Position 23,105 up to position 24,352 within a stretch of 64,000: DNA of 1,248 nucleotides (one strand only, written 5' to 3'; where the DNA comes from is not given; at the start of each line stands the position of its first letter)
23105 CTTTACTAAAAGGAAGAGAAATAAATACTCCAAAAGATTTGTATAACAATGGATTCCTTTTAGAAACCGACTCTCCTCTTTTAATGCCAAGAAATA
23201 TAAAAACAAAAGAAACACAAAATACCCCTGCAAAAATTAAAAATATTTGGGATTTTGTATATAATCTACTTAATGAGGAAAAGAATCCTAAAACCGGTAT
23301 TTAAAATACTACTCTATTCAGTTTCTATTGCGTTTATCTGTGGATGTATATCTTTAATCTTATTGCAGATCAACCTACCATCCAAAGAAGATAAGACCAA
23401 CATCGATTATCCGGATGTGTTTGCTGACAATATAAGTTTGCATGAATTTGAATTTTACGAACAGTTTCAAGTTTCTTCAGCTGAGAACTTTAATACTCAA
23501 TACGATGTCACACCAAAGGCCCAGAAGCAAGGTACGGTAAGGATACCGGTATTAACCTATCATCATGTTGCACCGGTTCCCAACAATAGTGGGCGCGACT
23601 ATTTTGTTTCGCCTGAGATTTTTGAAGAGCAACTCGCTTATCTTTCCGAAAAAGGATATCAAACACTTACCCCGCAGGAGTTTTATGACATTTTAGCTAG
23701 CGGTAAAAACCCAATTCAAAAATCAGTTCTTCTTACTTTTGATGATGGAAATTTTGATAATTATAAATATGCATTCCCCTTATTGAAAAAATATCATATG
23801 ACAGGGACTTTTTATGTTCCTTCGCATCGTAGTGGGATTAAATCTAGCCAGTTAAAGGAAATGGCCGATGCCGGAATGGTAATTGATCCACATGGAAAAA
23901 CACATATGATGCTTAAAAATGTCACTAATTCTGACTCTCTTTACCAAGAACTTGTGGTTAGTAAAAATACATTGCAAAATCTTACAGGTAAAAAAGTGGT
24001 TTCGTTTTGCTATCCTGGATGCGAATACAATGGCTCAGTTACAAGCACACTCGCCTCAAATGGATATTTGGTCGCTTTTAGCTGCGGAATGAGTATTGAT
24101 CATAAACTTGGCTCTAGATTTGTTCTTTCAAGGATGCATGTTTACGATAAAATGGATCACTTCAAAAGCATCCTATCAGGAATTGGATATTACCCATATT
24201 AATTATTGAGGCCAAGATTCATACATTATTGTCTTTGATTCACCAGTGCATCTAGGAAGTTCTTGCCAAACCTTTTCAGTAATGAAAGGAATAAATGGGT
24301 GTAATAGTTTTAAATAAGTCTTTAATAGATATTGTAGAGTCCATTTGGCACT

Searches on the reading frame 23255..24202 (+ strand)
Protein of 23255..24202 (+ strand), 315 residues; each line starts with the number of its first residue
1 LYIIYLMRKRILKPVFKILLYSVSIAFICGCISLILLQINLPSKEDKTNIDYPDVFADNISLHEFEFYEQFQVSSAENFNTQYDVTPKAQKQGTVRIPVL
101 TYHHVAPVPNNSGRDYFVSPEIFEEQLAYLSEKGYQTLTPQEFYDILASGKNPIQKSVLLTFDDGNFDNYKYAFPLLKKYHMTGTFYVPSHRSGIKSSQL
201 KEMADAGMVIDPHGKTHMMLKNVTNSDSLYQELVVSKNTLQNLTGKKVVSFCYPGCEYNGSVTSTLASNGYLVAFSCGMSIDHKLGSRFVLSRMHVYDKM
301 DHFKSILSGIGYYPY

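Call 21: search_protein_families(library=pfam, proteins=[window:23255-24202:+], max_evalue=0.01)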
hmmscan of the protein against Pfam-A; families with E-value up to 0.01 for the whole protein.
window:23255-24202:+ (315 aa): 2 families
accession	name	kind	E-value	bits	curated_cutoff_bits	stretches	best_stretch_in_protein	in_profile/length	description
PF01522.26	Polysacc_deac_1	-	8e-24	84.4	23.1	1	152-272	3-122/124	Polysaccharide deacetylase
PF03065.20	Glyco_hydro_57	-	0.0072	16.1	21.2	0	64-145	208-280/291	Glycosyl hydrolase family 57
